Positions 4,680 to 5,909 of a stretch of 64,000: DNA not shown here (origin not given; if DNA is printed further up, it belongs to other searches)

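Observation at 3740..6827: Accessory patch downstream of cwlD: Abi_2 abortive-infection gene coupled to htrA, plus a divergent zinc-PLC-like gene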

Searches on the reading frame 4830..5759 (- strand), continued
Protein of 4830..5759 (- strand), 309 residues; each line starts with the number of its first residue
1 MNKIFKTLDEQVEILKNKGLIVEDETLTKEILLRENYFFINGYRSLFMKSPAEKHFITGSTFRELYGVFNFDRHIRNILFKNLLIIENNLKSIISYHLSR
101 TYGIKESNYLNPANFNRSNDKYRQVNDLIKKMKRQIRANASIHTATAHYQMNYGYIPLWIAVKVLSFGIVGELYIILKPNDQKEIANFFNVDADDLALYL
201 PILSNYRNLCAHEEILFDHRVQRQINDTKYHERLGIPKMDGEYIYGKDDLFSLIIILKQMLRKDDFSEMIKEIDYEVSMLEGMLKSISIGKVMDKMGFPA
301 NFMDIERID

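Call 39: search_solved_structures(query=window:4830-5759:-, max_evalue=1, show_alignments=2)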
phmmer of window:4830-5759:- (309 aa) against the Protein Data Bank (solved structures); distinct sequences matched with E-value up to 1: 1.
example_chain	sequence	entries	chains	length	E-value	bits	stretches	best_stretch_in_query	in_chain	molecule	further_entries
8vz6_A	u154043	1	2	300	4.4e-14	56.1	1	7-218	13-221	Abi family protein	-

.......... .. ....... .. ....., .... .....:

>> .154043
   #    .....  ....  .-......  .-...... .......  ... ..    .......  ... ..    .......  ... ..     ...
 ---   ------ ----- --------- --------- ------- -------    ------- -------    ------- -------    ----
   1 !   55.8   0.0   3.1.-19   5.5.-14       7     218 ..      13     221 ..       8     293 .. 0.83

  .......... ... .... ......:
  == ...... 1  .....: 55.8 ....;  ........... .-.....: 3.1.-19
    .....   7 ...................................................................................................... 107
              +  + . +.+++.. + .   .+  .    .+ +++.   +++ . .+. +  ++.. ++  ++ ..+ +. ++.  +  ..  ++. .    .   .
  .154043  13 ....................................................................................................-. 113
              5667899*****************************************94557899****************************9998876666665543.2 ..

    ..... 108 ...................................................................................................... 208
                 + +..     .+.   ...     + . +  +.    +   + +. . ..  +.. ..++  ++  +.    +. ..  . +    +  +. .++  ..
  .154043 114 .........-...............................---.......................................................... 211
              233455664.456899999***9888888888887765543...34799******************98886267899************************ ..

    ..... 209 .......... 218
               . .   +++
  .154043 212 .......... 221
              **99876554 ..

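Call 46: search_protein_families(library=ncbifam, proteins=[window:4830-5759:-], max_evalue=0.001)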
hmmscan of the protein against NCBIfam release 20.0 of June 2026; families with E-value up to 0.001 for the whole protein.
window:4830-5759:- (309 aa): 0 families

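Call 50: search_protein_representatives(protein=window:4830-5759:-)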
Query: 309 residues. Proteins with E-value up to 0.001 (for the whole library): 5343; up to 1e-10: 2393; up to 1e-30: 224. The best 150 are listed.
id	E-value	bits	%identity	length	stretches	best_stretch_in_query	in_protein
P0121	1.2e-112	392.7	57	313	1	2-305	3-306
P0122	1.1e-89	317.4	63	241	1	2-236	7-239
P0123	4.4e-73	262.9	64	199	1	1-195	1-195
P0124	5.2e-66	239.7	64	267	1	2-185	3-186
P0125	7.0e-66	239.3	66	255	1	2-176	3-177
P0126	2.7e-62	227.5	54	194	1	122-309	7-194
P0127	1.2e-61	225.3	41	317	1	1-305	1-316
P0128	1.9e-57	211.6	40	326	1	3-305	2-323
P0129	2.6e-57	211.1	37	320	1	3-305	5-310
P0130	2.0e-56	208.2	40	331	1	3-306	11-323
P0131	2.2e-56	208.1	38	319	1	3-303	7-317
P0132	2.9e-55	204.4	38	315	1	1-301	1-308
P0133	8.3e-55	202.9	39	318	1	3-308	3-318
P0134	9.3e-55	202.7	59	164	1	111-263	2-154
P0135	1.8e-54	201.8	39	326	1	3-305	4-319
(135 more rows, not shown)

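Call 51: search_dna_similar(query=window:4830-5759:-, collection=phages, mode=protein, max_rows=12)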
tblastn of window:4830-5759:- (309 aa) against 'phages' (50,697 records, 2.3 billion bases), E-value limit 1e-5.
Records with a match: 73; places in all: 74; records where one place covers at least 80% of the query: 51.
Best place of each record, by identity: <60% 73.
By first word of the organism name: Streptococcus 51; Bacteriophage 5; Clostridioides 4; Lactobacillus 3; Listeria 2; Enterococcus 2; Erysipelothrix 2; Staphylococcus 2; Lactococcus 2.
By host as written in the record: - 7; Streptococcus mitis 3; Listeria monocytogenes ATCC 19115 2; Enterococcus faecalis 2; Streptococcus pneumoniae 09B07772 2; Erysipelothrix rhusiopathiae 2; Lactobacillus paracasei 2; Streptococcus dysgalactiae ATCC_27957 1; and 52 more.
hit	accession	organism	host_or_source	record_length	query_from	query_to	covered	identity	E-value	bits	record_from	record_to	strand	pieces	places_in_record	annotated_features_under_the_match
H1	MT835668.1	Bacteriophage sp.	human fecal samples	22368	1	307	99%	32.9%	2e-46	173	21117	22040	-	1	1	record has no annotation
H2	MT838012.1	Bacteriophage sp.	human fecal samples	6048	3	307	99%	30.2%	1e-39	153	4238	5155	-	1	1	record has no annotation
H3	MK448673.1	Streptococcus phage Javan119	Streptococcus dysgalactiae ATCC_27957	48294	3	297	95%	30.1%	2e-30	126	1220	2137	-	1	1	hypothetical protein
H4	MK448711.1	Streptococcus phage Javan235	Streptococcus gallolyticus UCN34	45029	3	297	95%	29.4%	4e-28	119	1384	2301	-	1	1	hypothetical protein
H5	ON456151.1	Listeria phage HB17054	Listeria monocytogenes ATCC 19115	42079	2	299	96%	28.3%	3e-22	102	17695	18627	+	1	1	hypothetical protein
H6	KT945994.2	Enterococcus phage vB_EfaS_IME197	Enterococcus faecalis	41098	5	304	97%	28.0%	1e-27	118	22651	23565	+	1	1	abortive infection bacteriophage resistance protein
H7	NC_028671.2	Enterococcus phage vB_EfaS_IME197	Enterococcus faecalis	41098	5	304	97%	28.0%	1e-27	118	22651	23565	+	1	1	abortive infection resistance protein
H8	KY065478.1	Streptococcus phage IPP38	Streptococcus pneumoniae GA47373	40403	3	302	97%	27.9%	6e-26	113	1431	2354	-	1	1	abortive infection resistance protein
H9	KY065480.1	Streptococcus phage IPP40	Streptococcus pneumoniae Ala243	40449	3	302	97%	27.9%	6e-26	113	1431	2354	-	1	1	abortive infection resistance protein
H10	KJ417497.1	Streptococcus phage Spn1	Streptococcus pneumoniae P1121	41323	3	302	97%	27.9%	6e-26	113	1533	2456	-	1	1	abortive infection bacteriophage resistance protein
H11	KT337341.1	Streptococcus phage phiARI0131-1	Streptococcus pneumoniae 09B07772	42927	3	302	97%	27.9%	6e-26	113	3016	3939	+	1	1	hypothetical protein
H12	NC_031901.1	Streptococcus phage phiARI0131-1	Streptococcus pneumoniae 09B07772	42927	3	302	97%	27.9%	6e-26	113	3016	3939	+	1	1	abortive infection resistance protein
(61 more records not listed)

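Call 52: search_dna_similar(query=window:4830-5759:-, collection=plasmids, mode=protein, max_rows=12)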
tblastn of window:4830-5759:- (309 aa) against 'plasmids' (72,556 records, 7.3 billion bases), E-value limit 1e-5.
Records with a match: 274; places in all: 278; records where one place covers at least 80% of the query: 145.
Best place of each record, by identity: <60% 274.
By first word of the organism name: Escherichia 38; Acinetobacter 30; Rhodococcus 19; Salmonella 18; Acetobacter 13; Legionella 10; Klebsiella 9; Enterobacter 9; Listeria 7; Arthrobacter 6; and 75 more.
By predicted mobility (MOB-suite, as given by PLSDB): conjugative 115; non-mobilizable 87; mobilizable 72.
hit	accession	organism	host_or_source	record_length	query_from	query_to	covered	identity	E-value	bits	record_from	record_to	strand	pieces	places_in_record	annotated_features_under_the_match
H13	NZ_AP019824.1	Leptotrichia hofstadii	-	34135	1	305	99%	28.9%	3e-30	127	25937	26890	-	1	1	Abi family protein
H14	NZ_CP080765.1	Aneurinibacillus thermoaerophilus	compost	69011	7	307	97%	28.4%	3e-23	107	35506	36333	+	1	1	Abi family protein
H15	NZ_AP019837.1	Leptotrichia wadei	-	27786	3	308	99%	27.8%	8e-29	123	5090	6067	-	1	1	Abi family protein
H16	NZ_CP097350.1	Cytobacillus pseudoceanisediminis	cell culture,hot underground spring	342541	7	302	96%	28.8%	3e-19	96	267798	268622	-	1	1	Abi family protein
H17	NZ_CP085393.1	Cytobacillus oceanisediminis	single cell,soil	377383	7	302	96%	28.8%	3e-19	96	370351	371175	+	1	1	Abi family protein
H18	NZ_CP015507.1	Cytobacillus oceanisediminis 2691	seawater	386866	7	302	96%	28.8%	3e-19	96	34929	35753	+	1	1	Abi family protein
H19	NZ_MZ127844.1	Listeria innocua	-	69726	3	308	99%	27.6%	6e-28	120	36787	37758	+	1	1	Abi family protein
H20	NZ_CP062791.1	Cytobacillus oceanisediminis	rhizosphere taken during the low tide ...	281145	7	305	97%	28.1%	7e-19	94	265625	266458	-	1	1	Abi family protein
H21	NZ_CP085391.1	Cytobacillus firmus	single cell,soil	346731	7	305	97%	28.1%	1e-18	94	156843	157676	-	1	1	Abi family protein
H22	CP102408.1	Fusobacteria bacterium ZRK30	pure culture,cold seep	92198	2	290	94%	29.0%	1e-14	82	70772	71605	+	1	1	Abi family protein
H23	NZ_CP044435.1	Alicyclobacillus sp. TC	cell culture,acidic hot spring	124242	6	302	96%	27.5%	7e-25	112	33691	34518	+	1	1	Abi family protein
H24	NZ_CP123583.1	Latilactobacillus curvatus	pure culture,pig intestine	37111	1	303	98%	26.5%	2e-22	104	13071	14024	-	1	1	Abi family protein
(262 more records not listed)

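Call 53: find_related_loci(query=P0127, collection=metagenome_contigs, flank=4000)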
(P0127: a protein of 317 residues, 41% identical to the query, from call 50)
Query P0127 (317 aa) in metagenome_contigs; peptide patterns used: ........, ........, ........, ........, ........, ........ (x = any residue, [..] = any of these).
79 stretches matched a pattern, but none encodes a relative of the query by tblastn (E <= 1e-3).

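Call 69: find_related_loci(query=window:4830-5759:-, collection=viral_contigs, flank=5000)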
Query window:4830-5759:- (309 aa) in viral_contigs; peptide patterns used: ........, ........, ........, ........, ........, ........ (x = any residue, [..] = any of these).
2 stretches matched a pattern, but none encodes a relative of the query by tblastn (E <= 1e-3).

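Call 70: find_related_loci(query=A3, collection=viral_contigs, flank=5000)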
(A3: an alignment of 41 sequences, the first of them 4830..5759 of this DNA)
Query A3 (309 aa) in viral_contigs; peptide patterns used: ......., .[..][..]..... (x = any residue, [..] = any of these).
49 stretches matched a pattern, but none encodes a relative of the query by tblastn (E <= 1e-3).

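Call 72: find_homologous_proteins(query=P0127, max_evalue=1e-20)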
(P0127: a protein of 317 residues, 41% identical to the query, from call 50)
Query P0127 (317 aa): 1530 proteins with E <= 1e-20 among 2199 candidates; the best 120 are listed.
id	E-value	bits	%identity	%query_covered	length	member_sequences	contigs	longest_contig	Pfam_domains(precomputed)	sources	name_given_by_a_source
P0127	3.6e-204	695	100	100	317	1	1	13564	PF07751.17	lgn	-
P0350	1.6e-148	512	72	100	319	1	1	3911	PF07751.17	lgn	-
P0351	4.5e-128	445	80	79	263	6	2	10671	PF07751.17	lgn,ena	-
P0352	4.5e-115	402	56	100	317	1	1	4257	PF07751.17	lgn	-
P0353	4.8e-115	402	56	100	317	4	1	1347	PF07751.17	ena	-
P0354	4.7e-113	395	57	100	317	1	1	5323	PF07751.17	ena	-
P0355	5.8e-94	333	49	99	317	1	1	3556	PF07751.17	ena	-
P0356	1.1e-93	332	48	99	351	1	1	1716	PF07751.17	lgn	-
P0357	1.7e-88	315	46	99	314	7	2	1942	PF07751.17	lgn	-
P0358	1.1e-87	312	46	99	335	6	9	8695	PF07751.17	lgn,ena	-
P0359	3.2e-87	311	46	99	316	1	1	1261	PF07751.17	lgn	-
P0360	4.8e-87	310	46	99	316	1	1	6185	PF07751.17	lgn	-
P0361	6.7e-87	310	46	99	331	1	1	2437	PF07751.17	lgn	-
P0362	7.9e-87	309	46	99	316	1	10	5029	PF07751.17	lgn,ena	-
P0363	8.4e-87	309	47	100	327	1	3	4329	PF07751.17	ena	-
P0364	9.5e-87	309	46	99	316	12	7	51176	PF07751.17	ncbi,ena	-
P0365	2.0e-86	308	46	99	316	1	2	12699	PF07751.17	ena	-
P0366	2.8e-86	308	46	99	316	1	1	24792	PF07751.17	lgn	-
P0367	3.7e-86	307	45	99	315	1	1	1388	PF07751.17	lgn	-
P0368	3.8e-86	307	47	99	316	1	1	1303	PF07751.17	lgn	-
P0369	6.0e-86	306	46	99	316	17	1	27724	PF07751.17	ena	-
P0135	6.5e-86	306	46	99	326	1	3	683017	PF07751.17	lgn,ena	-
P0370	1.4e-85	305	46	99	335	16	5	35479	PF07751.17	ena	-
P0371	1.4e-85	305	46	99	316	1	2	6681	PF07751.17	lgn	-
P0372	1.4e-85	305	45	99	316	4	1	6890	PF07751.17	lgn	-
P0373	2.0e-85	305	44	99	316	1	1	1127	PF07751.17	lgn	-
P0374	2.7e-85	304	47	99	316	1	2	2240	PF07751.17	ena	-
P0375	4.2e-85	304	46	99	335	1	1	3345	PF07751.17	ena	-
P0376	7.4e-85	303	46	100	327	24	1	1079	PF07751.17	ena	-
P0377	9.9e-85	302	45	99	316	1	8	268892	PF07751.17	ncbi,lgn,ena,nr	ncbi:MAG: Abi family protein [Bacilli bacterium]|nr:Abi family protein [Bacilli bacterium]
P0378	1.1e-84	302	45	99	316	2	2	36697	PF07751.17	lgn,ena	-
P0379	1.2e-84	302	46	100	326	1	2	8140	PF07751.17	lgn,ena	-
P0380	1.7e-84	302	45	99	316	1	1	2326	PF07751.17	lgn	-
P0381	1.8e-84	302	47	99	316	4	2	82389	PF07751.17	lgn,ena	-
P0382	2.8e-84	301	46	99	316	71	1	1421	PF07751.17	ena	-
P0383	3.3e-84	301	44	100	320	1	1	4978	PF07751.17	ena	-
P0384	3.4e-84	301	45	98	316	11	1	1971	PF07751.17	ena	-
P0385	3.7e-84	301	43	99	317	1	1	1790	PF07751.17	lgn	-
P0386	3.7e-84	301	46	99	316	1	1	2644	PF07751.17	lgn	-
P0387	9.0e-84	299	47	99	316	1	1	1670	PF07751.17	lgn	-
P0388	1.1e-83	299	45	99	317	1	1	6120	PF07751.17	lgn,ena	-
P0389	3.0e-83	298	45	99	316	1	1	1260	PF07751.17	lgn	-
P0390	6.8e-83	296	44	99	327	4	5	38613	PF07751.17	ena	-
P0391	8.8e-83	296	44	99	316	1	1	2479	PF07751.17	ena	-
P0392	1.1e-82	296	44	99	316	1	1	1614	PF07751.17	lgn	-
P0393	1.2e-82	296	45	100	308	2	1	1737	PF07751.17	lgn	-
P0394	1.5e-82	295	45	99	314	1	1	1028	PF07751.17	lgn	-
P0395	1.5e-82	295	45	99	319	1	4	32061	PF07751.17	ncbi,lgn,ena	-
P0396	1.9e-82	295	46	99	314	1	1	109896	PF07751.17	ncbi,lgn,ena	-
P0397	2.1e-82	295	46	99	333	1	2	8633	PF07751.17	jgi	-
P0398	2.4e-82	295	44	99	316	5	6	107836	PF07751.17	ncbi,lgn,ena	-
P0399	2.5e-82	295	45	99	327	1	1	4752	PF07751.17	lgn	-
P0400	2.7e-82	294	46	99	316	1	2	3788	PF07751.17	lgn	-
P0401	2.7e-82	294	44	99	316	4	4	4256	PF07751.17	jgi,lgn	jgi:abortive infection bacteriophage resistance protein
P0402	3.0e-82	294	45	99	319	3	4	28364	PF07751.17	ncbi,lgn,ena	-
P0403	4.7e-82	294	43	99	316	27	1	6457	PF07751.17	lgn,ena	-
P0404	6.2e-82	293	43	99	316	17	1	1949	PF07751.17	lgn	-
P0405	6.5e-82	293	44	99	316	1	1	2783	PF07751.17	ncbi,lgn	-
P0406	8.0e-82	293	44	99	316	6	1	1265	PF07751.17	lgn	-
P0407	9.0e-82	293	44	99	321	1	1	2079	PF07751.17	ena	-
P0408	1.0e-81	293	46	99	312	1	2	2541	PF07751.17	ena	-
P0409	1.3e-81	292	45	99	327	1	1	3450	PF07751.17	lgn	-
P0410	1.4e-81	292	45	99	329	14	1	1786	PF07751.17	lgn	-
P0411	1.4e-81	292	45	99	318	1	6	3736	PF07751.17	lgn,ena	-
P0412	1.6e-81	292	43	99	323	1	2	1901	PF07751.17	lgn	-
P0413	2.5e-81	291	43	99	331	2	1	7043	PF07751.17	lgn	-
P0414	2.7e-81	291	46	100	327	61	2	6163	PF07751.17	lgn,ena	-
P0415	5.3e-81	290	45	99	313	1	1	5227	PF07751.17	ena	-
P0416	5.7e-81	290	44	98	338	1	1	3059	PF07751.17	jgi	-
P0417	6.7e-81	290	45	99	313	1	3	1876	PF07751.17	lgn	-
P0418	7.6e-81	290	43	99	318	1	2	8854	PF07751.17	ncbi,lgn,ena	-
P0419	7.8e-81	290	43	99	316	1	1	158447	PF07751.17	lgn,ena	-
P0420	8.2e-81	290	45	99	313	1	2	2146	PF07751.17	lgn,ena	-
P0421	8.7e-81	290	44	99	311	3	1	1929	PF07751.17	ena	-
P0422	8.8e-81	290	45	99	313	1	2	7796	PF07751.17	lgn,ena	-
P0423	8.9e-81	290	45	99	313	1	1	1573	PF07751.17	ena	-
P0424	1.3e-80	289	45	99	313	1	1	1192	PF07751.17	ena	-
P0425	1.4e-80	289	44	99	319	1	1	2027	PF07751.17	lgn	-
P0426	1.5e-80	289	43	99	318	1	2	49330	PF07751.17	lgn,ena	-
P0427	2.0e-80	288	45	99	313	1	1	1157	PF07751.17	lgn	-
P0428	2.6e-80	288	45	99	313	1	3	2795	PF07751.17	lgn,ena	-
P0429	2.8e-80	288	45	100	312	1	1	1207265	PF07751.17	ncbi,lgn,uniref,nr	ncbi:abortive infection bacteriophage resistance protein [Natranaerovirga hydrolytica]|uniref:Aborti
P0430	2.9e-80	288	45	99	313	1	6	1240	PF07751.17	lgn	-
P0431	3.3e-80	288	44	99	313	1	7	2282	PF07751.17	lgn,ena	-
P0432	3.6e-80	288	44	99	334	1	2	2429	PF07751.17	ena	-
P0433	3.6e-80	288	44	99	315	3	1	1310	PF07751.17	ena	-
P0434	3.6e-80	288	44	99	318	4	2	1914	PF07751.17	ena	-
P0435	4.6e-80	287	45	99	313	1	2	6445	PF07751.17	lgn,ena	-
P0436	5.8e-80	287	44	99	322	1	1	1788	PF07751.17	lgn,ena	-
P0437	7.2e-80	287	45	99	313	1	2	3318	PF07751.17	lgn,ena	-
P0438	7.6e-80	286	44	99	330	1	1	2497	PF07751.17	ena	-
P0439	7.6e-80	286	42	99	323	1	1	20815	PF07751.17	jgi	-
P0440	8.2e-80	286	43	99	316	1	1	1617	PF07751.17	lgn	-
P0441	8.7e-80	286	44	97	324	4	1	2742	PF07751.17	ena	-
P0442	9.1e-80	286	43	99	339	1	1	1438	PF07751.17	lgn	-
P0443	1.0e-79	286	44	99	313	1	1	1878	PF07751.17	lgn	-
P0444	1.4e-79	286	44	99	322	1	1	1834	PF07751.17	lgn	-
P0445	1.5e-79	286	43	99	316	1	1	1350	PF07751.17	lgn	-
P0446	1.7e-79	285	45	99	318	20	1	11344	PF07751.17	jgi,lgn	-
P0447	2.3e-79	285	43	99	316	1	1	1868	PF07751.17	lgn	-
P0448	3.1e-79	284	45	99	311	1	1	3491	PF07751.17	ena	-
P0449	3.1e-79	284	45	98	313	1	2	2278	PF07751.17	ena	-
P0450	3.2e-79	284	46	99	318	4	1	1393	PF07751.17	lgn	-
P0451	3.8e-79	284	44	99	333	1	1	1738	PF07751.17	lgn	-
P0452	4.8e-79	284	43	98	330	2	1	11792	PF07751.17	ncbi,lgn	-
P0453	1.0e-78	283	42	99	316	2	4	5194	PF07751.17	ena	-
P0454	1.1e-78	283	44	99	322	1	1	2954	PF07751.17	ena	-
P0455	1.2e-78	283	44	99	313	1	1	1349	PF07751.17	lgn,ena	-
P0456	1.2e-78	282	42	99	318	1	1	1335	PF07751.17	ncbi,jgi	jgi:Abortive infection bacteriophage resistance protein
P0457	1.5e-78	282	44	99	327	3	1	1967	PF07751.17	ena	-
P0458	2.7e-78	281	44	99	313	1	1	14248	PF07751.17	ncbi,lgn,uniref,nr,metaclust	ncbi:Abi family protein [Anaeromusa acidaminophila]|uniref:Abi family protein n=1 Tax=Anaeromusa aci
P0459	2.9e-78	281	44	99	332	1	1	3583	PF07751.17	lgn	-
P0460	5.3e-78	280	42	98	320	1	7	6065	PF07751.17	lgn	-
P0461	8.7e-78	280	44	99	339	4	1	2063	PF07751.17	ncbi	-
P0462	9.6e-78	280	43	100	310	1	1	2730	PF07751.17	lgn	-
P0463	1.1e-77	279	43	99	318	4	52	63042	PF07751.17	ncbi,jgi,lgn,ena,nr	ncbi:MAG: Abi family protein [Bacilli bacterium]|nr:Abi family protein [Bacilli bacterium]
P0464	1.2e-77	279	44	99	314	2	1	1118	PF07751.17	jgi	jgi:abortive infection bacteriophage resistance protein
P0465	1.4e-77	279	45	99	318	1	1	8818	PF07751.17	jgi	-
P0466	1.4e-77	279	45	99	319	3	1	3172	PF07751.17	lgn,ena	-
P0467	1.8e-77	279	45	99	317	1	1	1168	PF07751.17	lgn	-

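Call 73: find_encoding_contigs(protein=P0127, flank=5000, max_places=2)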
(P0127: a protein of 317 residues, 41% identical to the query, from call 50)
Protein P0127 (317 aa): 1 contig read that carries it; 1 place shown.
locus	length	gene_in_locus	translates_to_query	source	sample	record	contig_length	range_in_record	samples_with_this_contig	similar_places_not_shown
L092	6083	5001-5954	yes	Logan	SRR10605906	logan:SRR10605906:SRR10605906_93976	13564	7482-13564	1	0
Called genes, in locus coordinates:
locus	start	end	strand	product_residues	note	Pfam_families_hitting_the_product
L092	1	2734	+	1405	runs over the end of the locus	-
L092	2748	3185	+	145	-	-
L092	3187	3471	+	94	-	-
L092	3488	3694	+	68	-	-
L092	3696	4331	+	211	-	PF05257:CHAP, PF01476:LysM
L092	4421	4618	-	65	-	-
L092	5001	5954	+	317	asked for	PF07751:Abi_2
